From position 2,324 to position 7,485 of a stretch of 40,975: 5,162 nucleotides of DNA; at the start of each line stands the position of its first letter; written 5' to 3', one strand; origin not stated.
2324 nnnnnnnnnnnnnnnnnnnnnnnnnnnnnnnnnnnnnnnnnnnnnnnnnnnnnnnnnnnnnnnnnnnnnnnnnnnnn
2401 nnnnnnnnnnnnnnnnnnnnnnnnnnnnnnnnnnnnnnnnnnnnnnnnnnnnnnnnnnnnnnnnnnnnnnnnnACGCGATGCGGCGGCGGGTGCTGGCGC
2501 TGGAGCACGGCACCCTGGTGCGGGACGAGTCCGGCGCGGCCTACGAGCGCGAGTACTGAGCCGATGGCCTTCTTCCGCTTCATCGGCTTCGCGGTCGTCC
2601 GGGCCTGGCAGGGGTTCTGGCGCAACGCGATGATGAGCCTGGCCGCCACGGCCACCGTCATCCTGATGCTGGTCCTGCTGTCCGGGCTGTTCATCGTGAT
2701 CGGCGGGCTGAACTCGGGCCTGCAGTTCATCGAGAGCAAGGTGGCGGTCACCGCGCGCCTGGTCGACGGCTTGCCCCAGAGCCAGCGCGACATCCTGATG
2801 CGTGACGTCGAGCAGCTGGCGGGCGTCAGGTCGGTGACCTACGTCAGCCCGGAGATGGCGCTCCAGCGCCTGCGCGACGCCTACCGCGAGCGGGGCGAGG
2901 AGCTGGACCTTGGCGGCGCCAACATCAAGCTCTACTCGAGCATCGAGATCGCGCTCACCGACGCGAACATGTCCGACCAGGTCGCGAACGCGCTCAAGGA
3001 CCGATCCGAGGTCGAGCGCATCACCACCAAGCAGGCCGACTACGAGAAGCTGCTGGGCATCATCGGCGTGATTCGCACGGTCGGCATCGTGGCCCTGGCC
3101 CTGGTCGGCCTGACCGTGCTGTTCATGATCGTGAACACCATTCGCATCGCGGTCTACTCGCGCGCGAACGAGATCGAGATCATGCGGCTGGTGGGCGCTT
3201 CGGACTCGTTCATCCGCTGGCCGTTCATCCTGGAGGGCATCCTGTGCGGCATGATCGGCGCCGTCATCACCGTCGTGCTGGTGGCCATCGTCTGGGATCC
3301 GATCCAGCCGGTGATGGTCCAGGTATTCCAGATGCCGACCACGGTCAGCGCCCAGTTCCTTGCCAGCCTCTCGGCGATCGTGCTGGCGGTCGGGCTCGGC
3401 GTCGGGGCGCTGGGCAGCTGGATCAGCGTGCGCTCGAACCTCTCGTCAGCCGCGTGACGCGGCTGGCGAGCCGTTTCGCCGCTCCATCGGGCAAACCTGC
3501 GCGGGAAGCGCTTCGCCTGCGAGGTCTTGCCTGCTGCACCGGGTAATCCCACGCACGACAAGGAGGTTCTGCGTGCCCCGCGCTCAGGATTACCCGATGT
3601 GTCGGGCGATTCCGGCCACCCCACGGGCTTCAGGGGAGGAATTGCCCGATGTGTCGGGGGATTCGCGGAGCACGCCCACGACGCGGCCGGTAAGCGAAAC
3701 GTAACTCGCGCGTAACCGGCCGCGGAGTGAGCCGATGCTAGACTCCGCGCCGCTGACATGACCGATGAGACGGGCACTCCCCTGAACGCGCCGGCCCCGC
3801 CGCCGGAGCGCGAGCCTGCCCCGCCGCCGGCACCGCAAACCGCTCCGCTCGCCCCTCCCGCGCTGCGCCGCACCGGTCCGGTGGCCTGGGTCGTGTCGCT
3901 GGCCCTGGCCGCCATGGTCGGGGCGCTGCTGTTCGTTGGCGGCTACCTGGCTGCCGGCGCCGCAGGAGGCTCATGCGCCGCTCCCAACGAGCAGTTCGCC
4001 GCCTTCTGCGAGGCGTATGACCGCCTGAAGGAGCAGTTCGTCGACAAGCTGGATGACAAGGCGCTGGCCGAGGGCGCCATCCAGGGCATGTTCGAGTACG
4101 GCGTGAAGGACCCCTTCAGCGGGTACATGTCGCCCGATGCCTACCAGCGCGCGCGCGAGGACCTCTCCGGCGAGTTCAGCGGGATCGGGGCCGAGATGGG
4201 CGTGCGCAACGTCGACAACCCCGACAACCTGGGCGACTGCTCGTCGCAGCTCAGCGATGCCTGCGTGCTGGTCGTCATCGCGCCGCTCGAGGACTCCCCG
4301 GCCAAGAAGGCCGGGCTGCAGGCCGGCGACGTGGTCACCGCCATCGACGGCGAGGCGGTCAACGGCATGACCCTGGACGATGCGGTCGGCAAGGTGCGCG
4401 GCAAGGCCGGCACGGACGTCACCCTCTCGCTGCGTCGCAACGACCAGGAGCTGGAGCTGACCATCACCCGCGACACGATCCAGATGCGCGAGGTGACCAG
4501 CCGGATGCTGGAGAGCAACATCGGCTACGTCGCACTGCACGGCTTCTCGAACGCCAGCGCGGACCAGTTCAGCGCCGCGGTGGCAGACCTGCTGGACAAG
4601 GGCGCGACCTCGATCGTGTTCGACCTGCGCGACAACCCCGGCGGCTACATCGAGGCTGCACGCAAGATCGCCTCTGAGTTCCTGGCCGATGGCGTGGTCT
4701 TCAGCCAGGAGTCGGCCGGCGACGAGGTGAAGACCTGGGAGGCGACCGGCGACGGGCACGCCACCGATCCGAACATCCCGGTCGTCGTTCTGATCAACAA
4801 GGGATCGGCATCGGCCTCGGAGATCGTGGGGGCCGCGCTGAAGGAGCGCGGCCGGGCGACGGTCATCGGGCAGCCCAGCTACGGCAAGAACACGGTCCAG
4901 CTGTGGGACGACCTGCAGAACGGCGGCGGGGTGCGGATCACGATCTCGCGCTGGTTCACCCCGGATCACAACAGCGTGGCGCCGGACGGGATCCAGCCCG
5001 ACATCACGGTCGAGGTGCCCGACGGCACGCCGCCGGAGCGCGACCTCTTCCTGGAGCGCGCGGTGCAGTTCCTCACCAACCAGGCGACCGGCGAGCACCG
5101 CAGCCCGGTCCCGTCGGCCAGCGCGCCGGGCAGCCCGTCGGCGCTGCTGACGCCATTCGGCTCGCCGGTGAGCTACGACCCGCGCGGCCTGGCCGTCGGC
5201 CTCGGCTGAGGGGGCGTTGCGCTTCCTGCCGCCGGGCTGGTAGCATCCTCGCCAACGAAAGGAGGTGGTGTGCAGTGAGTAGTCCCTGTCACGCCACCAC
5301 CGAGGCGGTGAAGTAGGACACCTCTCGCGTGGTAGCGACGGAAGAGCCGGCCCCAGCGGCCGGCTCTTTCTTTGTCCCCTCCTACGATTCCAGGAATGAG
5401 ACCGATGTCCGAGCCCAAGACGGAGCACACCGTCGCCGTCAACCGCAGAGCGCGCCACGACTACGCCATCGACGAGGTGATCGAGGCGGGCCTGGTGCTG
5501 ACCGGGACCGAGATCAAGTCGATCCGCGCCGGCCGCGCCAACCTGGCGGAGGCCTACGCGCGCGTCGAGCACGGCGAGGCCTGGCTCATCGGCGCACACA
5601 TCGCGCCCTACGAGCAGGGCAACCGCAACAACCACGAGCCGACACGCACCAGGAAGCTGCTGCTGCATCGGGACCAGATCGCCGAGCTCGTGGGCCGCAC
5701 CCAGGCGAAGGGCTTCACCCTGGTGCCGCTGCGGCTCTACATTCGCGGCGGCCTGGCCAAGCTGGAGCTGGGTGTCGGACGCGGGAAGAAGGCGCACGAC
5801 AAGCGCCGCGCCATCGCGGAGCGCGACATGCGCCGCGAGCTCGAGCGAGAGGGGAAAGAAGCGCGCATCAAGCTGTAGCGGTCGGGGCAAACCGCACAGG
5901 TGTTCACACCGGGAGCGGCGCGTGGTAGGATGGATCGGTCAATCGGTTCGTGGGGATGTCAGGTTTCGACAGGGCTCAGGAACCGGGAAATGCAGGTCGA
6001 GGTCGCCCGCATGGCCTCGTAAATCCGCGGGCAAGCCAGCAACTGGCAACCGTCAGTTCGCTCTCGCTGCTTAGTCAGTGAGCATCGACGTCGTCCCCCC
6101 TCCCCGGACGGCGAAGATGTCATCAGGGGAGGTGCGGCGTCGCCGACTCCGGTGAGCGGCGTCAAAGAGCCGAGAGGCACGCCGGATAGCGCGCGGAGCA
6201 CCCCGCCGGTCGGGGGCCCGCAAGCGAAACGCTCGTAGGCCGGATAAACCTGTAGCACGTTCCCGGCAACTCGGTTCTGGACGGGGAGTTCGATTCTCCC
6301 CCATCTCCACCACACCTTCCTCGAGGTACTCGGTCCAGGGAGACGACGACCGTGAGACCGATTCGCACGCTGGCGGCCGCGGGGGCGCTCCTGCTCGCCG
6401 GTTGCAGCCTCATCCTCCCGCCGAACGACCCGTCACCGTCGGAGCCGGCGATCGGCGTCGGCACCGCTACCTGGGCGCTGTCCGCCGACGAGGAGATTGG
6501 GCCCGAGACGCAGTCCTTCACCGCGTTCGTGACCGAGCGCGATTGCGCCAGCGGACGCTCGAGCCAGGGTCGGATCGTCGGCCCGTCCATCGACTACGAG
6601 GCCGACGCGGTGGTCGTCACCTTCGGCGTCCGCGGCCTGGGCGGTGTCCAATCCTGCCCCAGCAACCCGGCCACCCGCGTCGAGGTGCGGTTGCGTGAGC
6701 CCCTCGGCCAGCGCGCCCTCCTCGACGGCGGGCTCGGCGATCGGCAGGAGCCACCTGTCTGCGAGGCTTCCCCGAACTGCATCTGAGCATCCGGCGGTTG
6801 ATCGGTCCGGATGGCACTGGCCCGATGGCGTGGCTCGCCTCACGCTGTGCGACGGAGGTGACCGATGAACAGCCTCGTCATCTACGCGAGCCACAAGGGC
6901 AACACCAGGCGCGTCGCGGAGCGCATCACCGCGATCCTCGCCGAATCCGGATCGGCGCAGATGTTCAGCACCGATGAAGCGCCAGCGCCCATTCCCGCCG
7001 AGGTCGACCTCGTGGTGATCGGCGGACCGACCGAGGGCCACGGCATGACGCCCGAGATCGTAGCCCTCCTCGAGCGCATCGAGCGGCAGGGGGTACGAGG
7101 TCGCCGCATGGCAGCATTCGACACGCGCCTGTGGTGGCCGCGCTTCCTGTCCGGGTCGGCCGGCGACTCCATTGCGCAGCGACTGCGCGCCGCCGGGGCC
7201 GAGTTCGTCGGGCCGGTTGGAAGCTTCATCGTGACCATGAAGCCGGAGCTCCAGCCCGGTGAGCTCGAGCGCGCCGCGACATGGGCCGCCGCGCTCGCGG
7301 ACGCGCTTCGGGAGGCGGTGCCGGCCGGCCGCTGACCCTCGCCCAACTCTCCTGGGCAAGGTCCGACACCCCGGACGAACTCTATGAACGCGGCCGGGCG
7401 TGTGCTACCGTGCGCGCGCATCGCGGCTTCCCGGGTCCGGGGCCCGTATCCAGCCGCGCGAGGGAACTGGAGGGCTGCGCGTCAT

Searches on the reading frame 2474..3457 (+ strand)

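Call 58: search_protein_families(library=pfam, proteins=[window:2474-3457:+], max_evalue=0.0001)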
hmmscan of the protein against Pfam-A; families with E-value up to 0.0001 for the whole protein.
window:2474-3457:+ (327 aa): 2 families
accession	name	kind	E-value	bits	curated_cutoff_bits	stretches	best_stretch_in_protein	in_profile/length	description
PF02687.27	FtsX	-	7.6e-13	49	25.5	1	206-320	2-117/120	FtsX-like permease C-terminal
PF18075.7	FtsX_ECD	-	2.4e-11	44.5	23.5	1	90-183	1-96/96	FtsX extracellular domain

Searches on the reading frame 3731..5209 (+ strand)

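Call 58: search_protein_families(library=pfam, proteins=[window:3731-5209:+], max_evalue=0.0001)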
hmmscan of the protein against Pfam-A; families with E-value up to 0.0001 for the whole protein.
window:3731-5209:+ (492 aa): 5 families
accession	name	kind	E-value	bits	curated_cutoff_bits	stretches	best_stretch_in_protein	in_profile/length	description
PF03572.23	Peptidase_S41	-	3.6e-47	160.4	24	1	263-427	1-165/165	Peptidase family S41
PF17820.7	PDZ_6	-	7.9e-14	51.6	27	1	182-236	2-54/54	PDZ domain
PF13180.12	PDZ_2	-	2.1e-12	47.6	27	1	156-245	3-78/80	PDZ domain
PF22694.1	CtpB_N-like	-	1.3e-10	42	27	1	87-134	36-82/85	Activating protease CtpB N-terminal domain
PF00595.29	PDZ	-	2.8e-09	37.7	23.2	1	157-233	13-79/81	PDZ domain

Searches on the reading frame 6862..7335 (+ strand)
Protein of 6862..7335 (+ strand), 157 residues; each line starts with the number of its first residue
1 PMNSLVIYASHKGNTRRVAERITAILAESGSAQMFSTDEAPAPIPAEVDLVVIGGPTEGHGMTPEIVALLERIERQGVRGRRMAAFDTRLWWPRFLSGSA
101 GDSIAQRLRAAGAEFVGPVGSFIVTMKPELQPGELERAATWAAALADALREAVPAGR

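Call 58: search_protein_families(library=pfam, proteins=[window:6862-7335:+], max_evalue=0.0001)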
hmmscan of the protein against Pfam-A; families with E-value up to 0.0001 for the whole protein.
window:6862-7335:+ (157 aa): 3 families
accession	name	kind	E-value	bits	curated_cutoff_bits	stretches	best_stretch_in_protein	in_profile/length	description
PF00258.30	Flavodoxin_1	-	3.1e-09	37.6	25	1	6-122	1-127/143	Flavodoxin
PF12724.12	Flavodoxin_5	-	5.9e-09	36.8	27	1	5-73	1-69/145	Flavodoxin domain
PF12641.12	Flavodoxin_3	-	3e-05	24.3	27.5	1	5-73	1-66/160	Flavodoxin domain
